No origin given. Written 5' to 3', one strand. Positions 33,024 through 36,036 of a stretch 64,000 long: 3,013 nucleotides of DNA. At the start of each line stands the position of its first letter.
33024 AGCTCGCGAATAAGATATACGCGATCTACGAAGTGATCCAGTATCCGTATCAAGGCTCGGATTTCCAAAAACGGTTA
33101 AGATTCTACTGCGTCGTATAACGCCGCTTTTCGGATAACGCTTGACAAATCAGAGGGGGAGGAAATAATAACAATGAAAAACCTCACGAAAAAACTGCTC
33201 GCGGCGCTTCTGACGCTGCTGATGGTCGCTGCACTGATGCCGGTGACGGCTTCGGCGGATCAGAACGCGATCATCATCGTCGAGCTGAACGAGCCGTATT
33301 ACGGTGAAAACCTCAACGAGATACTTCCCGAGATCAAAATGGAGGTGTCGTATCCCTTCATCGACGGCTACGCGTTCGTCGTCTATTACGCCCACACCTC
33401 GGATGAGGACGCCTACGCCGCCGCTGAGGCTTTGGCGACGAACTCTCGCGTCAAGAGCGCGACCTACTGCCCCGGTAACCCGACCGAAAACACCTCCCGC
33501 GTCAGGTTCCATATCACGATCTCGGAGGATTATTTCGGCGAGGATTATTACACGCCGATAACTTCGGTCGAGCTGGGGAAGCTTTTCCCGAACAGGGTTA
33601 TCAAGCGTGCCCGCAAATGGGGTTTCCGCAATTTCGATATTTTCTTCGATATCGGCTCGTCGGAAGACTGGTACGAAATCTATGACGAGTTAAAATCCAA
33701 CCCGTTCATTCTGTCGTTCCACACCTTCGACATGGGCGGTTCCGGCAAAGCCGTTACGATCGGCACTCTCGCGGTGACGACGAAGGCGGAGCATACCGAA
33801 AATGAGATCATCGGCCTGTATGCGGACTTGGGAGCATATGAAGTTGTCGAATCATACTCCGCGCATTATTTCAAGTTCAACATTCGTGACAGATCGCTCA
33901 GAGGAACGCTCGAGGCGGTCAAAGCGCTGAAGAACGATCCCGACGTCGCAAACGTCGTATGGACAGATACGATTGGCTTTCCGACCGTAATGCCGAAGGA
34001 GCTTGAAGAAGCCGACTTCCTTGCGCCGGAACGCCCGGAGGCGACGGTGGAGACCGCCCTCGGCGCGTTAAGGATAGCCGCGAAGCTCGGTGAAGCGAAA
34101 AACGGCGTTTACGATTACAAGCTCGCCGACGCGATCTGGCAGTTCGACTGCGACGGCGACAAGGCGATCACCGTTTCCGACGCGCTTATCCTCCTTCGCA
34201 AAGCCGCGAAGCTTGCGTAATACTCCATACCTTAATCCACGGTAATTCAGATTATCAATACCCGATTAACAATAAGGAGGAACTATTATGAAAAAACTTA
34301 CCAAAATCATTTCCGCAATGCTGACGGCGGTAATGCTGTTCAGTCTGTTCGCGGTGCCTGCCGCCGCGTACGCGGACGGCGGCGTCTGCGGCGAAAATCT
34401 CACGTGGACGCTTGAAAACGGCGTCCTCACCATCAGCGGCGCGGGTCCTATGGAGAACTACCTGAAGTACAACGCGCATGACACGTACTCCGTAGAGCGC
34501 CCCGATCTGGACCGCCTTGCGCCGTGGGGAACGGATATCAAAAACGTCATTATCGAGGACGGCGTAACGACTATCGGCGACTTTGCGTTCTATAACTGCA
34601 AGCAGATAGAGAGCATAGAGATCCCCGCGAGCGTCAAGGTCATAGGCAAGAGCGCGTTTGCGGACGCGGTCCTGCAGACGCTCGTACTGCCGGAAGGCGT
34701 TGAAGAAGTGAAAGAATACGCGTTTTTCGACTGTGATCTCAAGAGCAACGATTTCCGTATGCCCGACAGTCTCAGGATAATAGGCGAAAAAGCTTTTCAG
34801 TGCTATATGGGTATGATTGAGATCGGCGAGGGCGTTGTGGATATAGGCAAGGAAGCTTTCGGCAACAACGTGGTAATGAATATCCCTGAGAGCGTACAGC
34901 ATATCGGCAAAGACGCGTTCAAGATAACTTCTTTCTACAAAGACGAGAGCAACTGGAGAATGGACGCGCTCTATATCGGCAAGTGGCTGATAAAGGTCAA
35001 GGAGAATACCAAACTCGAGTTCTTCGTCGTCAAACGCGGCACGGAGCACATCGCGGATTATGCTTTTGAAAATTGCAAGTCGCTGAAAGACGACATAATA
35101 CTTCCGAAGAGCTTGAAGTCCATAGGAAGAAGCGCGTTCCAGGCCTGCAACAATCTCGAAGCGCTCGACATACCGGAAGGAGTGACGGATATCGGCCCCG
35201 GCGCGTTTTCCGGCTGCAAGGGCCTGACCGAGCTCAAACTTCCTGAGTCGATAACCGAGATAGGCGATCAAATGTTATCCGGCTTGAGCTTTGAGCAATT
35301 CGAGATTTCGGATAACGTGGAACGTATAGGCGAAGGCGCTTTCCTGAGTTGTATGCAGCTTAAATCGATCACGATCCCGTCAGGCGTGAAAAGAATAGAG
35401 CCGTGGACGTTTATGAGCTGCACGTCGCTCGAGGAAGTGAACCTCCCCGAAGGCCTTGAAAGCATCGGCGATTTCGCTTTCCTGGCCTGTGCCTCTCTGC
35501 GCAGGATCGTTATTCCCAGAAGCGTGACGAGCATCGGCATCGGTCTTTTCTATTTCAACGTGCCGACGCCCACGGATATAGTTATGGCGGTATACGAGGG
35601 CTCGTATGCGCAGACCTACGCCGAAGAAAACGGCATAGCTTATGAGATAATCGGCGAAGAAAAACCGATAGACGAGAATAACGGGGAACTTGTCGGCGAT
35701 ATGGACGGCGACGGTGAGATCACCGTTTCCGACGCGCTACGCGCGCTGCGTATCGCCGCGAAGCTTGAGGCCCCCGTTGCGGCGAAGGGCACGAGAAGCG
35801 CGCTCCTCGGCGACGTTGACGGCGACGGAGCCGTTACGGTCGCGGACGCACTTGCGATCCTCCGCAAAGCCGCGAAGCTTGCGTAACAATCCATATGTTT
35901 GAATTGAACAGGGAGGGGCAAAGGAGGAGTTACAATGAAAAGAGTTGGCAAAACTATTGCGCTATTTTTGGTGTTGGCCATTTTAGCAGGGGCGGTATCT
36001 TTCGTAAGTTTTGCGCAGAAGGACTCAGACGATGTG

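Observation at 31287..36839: ECF-like sigma / anti-sigma pair apparently co-transcribed with three dockerin-bearing secreted proteins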

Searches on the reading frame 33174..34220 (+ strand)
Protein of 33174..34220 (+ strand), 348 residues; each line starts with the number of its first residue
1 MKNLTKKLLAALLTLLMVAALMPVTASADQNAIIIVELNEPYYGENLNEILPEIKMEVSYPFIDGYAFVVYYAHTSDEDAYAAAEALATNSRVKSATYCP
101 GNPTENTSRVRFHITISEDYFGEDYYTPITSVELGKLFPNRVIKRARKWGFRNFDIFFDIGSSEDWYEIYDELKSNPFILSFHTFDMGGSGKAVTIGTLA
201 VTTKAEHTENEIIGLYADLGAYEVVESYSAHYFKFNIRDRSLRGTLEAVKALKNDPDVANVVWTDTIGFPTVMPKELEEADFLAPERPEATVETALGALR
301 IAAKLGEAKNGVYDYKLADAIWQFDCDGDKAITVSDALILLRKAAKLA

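Call 3: search_protein_families(library=pfam, proteins=[window:33174-34220:+], max_evalue=0.1)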
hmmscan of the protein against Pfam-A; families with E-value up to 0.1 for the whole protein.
window:33174-34220:+ (348 aa): 0 families

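Call 10: search_protein_families(library=ncbifam, proteins=[window:33174-34220:+], max_evalue=0.01)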
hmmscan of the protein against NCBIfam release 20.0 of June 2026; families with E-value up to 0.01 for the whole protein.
window:33174-34220:+ (348 aa): 0 families

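Call 25: find_homologous_proteins(query=window:33174-34220:+)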
Query window:33174-34220:+ (348 aa): 31 proteins with E <= 0.001 among 4565 candidates.
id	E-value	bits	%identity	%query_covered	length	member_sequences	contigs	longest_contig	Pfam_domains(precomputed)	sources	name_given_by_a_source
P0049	1.2e-229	779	100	100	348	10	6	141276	-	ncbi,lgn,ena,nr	ncbi:MAG: hypothetical protein J5441_07785 [Clostridia bacterium]|nr:hypothetical protein [Clostridi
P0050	1.2e-198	677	87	100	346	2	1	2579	-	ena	-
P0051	1.7e-194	663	85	100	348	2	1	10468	-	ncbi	-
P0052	2.3e-189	647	81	100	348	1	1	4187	-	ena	-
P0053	1.8e-184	631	82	100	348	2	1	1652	-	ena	-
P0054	2.0e-181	621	78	100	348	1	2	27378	-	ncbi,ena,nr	ncbi:MAG: hypothetical protein IJU94_03225 [Clostridia bacterium]|nr:hypothetical protein [Clostridi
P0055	1.1e-148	513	68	100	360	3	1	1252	-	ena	-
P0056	1.8e-136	473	66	100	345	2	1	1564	-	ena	-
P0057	2.3e-131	456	64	100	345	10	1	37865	-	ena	-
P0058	2.7e-131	456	63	100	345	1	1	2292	-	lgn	-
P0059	4.9e-131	455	63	100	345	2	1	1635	-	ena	-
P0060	1.3e-128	447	62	100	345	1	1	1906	-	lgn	-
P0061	6.9e-124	431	59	100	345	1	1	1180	-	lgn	-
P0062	5.1e-117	409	56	100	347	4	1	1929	-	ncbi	-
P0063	3.7e-109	383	52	100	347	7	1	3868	-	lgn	-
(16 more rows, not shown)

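Call 33: predict_structure(alignment_id=A2)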
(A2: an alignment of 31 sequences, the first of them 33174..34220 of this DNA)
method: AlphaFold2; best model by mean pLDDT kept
length: 348 residues; sequences in the alignment: 31
mean_pLDDT: 81.0   pTM: 0.62
mean pLDDT of the five models: 81.0, 77.2, 75.8, 75.5, 74.7
residues with pLDDT >= 90: 94; 70-90: 196; 50-70: 42; < 50: 16
segments of 3 or more residues with pLDDT < 50: 20-29, 102-106
pLDDT, mean of each block of 10 residues (from residue 1): 62 58 41 82 77 81 77 77 86 83 55 89 66 80 87 88 87 90 75 88 92 92 89 94 91 87 79 80 83 91 87 83 84 91 85
secondary structure, 60 per line:
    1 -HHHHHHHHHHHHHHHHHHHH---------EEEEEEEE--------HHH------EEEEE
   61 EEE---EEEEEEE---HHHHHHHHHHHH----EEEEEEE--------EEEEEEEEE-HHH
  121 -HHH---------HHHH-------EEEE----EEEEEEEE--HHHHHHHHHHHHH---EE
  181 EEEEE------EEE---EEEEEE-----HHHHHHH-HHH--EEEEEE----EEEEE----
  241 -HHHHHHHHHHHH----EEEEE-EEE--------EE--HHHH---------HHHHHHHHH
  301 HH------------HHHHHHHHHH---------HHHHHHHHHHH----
elements in order: H2-21 E31-38 E56-63 E67-73 H77-88 E93-99 E108-116 H134-137 E145-148 E153-160 H163-175 E179-185 E192-194 E198-203 H209-215 E222-227 E232-236 H242-253 E258-262 E264-266 H279-282 H292-302 H315-324 H334-344

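Call 37: fold_search(model_id=the predicted structure, library=pdb)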
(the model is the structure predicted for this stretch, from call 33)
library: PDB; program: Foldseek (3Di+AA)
matches with E <= 10: 1556; with E <= 0.001: 9
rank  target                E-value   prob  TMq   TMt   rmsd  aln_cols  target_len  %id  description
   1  3smz                  1.1e-05  0.99  0.18  0.21  17.3       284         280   12  Human raver1 RRM1-3 domains (residues 39-320) (released 2011-08-10)
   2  3h2u_B                1.8e-05  0.99  0.19  0.23  17.7       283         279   12  Human raver1 RRM1, RRM2, and RRM3 domains in complex with human vinculin tail domain Vt (released 2009-07-28)
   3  3vf0_B                4.5e-05  0.99  0.19  0.22  17.4       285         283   14  Raver1 in complex with metavinculin L954 deletion mutant (released 2012-07-25)
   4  9lmn_A                8.7e-05  0.80  0.14  0.13  19.0       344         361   11  Crystal structure of a polyketide ABM/SchA-like domain-containing protein WhiE-ORFI from Streptomyces coelicolor (released 2025-11-26)
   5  9lmn_B                1.1e-04  0.75  0.14  0.13  18.8       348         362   11  Crystal structure of a polyketide ABM/SchA-like domain-containing protein WhiE-ORFI from Streptomyces coelicolor (released 2025-11-26)
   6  3h2u_D                2.4e-04  0.95  0.18  0.21  17.7       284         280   11  Human raver1 RRM1, RRM2, and RRM3 domains in complex with human vinculin tail domain Vt (released 2009-07-28)
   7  6u9d_T                4.7e-04  0.99  0.18  0.25  15.6       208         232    8  Saccharomyces cerevisiae acetohydroxyacid synthase (released 2020-07-15)
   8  6vz8_F                4.9e-04  0.99  0.19  0.35  12.9       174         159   13  Arabidopsis thaliana acetohydroxyacid synthase complex with valine bound (released 2020-07-15)
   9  2f1f_A                5.2e-04  0.99  0.20  0.34  12.4       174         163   10  Crystal structure of the regulatory subunit of acetohydroxyacid synthase isozyme III from E. coli (released 2006-01-24)
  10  6u9h_F                1.0e-03  0.99  0.20  0.36  12.1       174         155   14  Arabidopsis thaliana acetohydroxyacid synthase complex (released 2020-07-15)
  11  6u9d_W                1.1e-03  0.98  0.18  0.24  16.1       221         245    8  Saccharomyces cerevisiae acetohydroxyacid synthase (released 2020-07-15)
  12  6u9d_G                1.1e-03  0.92  0.17  0.23  21.0       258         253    7  Saccharomyces cerevisiae acetohydroxyacid synthase (released 2020-07-15)
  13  2pc6_B                1.2e-03  0.99  0.20  0.36  12.7       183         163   11  Crystal structure of putative acetolactate synthase- small subunit from Nitrosomonas europaea (released 2007-04-10)
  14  4zci_A                1.3e-03  0.51  0.14  0.10  16.1       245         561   11  Crystal Structure of Escherichia coli GTPase BipA/TypA (released 2015-07-29)
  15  2fgc                  1.4e-03  0.99  0.19  0.35  11.3       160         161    9  Crystal structure of Acetolactate synthase- small subunit from Thermotoga maritima (released 2006-02-07)
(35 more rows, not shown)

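Call 47: search_protein_families(library=pfam, alignment_id=A2, max_evalue=1)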
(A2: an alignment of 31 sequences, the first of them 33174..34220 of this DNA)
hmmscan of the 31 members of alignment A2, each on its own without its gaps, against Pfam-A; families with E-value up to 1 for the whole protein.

A. member 1, window:33174-34220:+ (348 aa): 1 family
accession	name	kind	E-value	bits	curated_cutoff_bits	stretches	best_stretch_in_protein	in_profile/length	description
PF08938.16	HBS1_N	-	0.12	13.2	26.4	1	301-333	33-66/78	HBS1 N-terminus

B. families by the number of members that match (of 31 scanned): 28 families (the first 25 are shown)
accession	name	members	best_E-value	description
PF13499.12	EF-hand_7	9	2.2e-05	EF-hand domain pair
PF08938.16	HBS1_N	5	0.054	HBS1 N-terminus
PF19213.5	CoV_NSP6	4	0.037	Coronavirus replicase NSP6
PF00036.39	EF-hand_1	4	0.11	EF hand domain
PF04359.20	DUF493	3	0.043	Protein of unknown function (DUF493)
PF21490.2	PB2_cap-binding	3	0.072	Polymerase basic protein 2, cap-binding domain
PF18075.7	FtsX_ECD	2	0.0032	FtsX extracellular domain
PF08478.15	POTRA_1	2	0.026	POTRA domain, FtsQ-type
PF01037.27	AsnC_trans_reg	1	0.0026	Lrp/AsnC ligand binding domain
PF10541.14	KASH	1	0.012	Nuclear envelope localisation domain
PF20494.3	YfjS_YafY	1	0.026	Lipoprotein YfjS/YafY domain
PF00533.33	BRCT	1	0.056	BRCA1 C Terminus (BRCT) domain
PF07068.17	Gp23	1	0.079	Major capsid protein Gp23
PF11721.14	Malectin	1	0.083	Malectin domain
PF18165.6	pP_pnuc_1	1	0.096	Predicted pPIWI-associating nuclease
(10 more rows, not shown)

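Call 48: search_solved_structures(query=A2, max_evalue=10)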
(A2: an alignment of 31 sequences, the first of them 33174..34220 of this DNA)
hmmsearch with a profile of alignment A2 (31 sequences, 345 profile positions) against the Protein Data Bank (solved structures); distinct sequences matched with E-value up to 10: 7.
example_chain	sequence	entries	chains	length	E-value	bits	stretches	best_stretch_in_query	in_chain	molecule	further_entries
2roa_A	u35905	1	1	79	0.58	12.4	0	314-339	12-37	Calmodulin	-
36ro_L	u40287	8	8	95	0.61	12.4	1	70-127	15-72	DNA-directed RNA polymerase subunit Rpo11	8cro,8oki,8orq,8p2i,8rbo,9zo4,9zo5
2ksz_A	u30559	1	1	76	0.61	12.4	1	314-339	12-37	Putative uncharacterized protein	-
2l1w_A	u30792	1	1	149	0.9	11.8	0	314-338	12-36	Calmodulin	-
2n3z_A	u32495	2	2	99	1.3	11.3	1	193-264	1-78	OR446 | De novo designed protein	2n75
6llq_A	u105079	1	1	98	2.9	10.2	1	194-265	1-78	VAL88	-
8aht_A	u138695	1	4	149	3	10.1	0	313-332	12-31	Calmodulin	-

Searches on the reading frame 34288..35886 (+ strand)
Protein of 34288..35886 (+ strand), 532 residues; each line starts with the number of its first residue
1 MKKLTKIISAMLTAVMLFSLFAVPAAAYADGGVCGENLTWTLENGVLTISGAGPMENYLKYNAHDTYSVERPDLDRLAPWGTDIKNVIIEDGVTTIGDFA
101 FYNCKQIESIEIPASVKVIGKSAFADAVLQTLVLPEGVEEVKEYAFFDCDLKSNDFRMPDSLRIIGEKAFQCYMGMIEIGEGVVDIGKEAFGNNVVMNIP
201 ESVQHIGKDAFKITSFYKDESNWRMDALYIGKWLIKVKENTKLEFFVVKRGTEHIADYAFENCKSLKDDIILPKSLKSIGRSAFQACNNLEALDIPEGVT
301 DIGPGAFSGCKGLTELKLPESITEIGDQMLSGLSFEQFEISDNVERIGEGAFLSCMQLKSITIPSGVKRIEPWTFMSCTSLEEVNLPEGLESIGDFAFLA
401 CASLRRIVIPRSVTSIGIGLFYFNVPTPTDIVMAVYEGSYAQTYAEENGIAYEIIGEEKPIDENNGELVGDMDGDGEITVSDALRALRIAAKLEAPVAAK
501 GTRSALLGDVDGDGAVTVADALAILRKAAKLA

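Call 3: search_protein_families(library=pfam, proteins=[window:34288-35886:+], max_evalue=0.1)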
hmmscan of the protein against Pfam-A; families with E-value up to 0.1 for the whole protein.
window:34288-35886:+ (532 aa): 6 families
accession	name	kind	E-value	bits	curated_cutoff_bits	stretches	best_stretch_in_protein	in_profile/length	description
PF13306.12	LRR_5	-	1.9e-81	270.7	27.7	4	240-358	10-126/127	BspA type Leucine rich repeat region (6 copies)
PF13855.12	LRR_8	-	1.7e-08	34.5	27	2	275-318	12-56/61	Leucine rich repeat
PF00404.24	Dockerin_1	-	1.4e-05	25.6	22.9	1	507-526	1-20/57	Dockerin type I domain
PF13405.12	EF-hand_6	-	0.0068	16.5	25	0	471-488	10-27/30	EF-hand domain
PF12799.13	LRR_4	-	0.0092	16.7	27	0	289-320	2-31/44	Leucine Rich repeats (2 copies)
PF00036.39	EF-hand_1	-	0.013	15.4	25.4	0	471-487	10-26/29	EF hand domain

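Call 10: search_protein_families(library=ncbifam, proteins=[window:34288-35886:+], max_evalue=0.01)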
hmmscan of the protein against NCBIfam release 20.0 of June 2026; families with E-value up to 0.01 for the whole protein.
window:34288-35886:+ (532 aa): 3 families
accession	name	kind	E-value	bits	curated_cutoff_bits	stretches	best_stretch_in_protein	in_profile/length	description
NF047961.1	adhesin_HupY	equivalog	4.1e-45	154.2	1250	3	84-212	188-319/978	leucine-rich repeat adhesin HupY/LrrG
NF045861.1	glide_Gli349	exception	8.6e-21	72.4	1750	4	103-171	2675-2742/3169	gliding machinery surface structure protein Gli349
TIGR02167.2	Liste_lipo_26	repeat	6.6e-06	25.7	30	0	374-386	1-13/26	PARCEL repeat-containing surface protein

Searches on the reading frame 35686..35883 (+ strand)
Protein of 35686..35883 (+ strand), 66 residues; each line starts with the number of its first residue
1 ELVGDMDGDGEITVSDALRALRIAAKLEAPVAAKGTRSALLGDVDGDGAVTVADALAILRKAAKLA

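Call 59: find_homologous_proteins(query=A3, max_evalue=0.001)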
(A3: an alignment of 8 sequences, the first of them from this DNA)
Query A3 (8 sequences) (66 aa, profile of the alignment): 146 proteins with E <= 0.001 among 8000 candidates; the best 120 are listed.
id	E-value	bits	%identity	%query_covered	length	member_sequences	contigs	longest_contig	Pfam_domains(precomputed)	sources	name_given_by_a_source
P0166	6.7e-27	111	64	100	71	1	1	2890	PF00404.25,PF14658.13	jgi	jgi:hypothetical protein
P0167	2.1e-24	103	70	95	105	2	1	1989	PF00404.25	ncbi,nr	ncbi:MAG: dockerin type I repeat-containing protein, partial [Clostridia bacterium]|nr:dockerin type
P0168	4.8e-24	102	65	95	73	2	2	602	PF13405.13,PF00404.25,PF13499.13,PF00036.39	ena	-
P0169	8.4e-24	101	66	98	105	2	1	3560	PF00404.25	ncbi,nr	ncbi:MAG: dockerin type I repeat-containing protein, partial [Clostridia bacterium]|nr:dockerin type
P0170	2.2e-23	100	68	98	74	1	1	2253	PF13405.13,PF00404.25,PF13499.13,PF00036.39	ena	-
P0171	3.8e-23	99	70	95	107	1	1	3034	PF00404.25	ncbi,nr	ncbi:MAG: dockerin type I repeat-containing protein, partial [Clostridia bacterium]|nr:dockerin type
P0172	4.2e-23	99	72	95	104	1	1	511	PF13405.13,PF00404.25,PF13499.13,PF00036.39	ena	-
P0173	6.3e-23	98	66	94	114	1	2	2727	PF00404.25,PF00036.39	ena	-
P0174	7.5e-23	98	58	88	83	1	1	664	-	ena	-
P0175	1.4e-22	97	68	98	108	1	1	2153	PF00404.25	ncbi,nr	ncbi:MAG: dockerin type I repeat-containing protein, partial [Clostridia bacterium]|nr:dockerin type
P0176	1.7e-22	97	63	94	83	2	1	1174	PF13405.13,PF00404.25,PF00036.39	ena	-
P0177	1.8e-22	97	57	95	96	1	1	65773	PF13405.13,PF00404.25,PF00036.39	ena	-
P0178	2.7e-22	96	64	95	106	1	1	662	-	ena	-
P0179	4.8e-22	95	63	94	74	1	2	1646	PF13405.13,PF00404.25,PF13499.13,PF00036.39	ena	-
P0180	5.2e-22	95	67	91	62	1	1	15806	PF13405.13,PF13499.13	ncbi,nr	ncbi:MAG: hypothetical protein J5441_07050, partial [Clostridia bacterium]|nr:hypothetical protein [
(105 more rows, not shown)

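Call 84: find_encoding_contigs(protein=P0180, flank=10000, max_places=3)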
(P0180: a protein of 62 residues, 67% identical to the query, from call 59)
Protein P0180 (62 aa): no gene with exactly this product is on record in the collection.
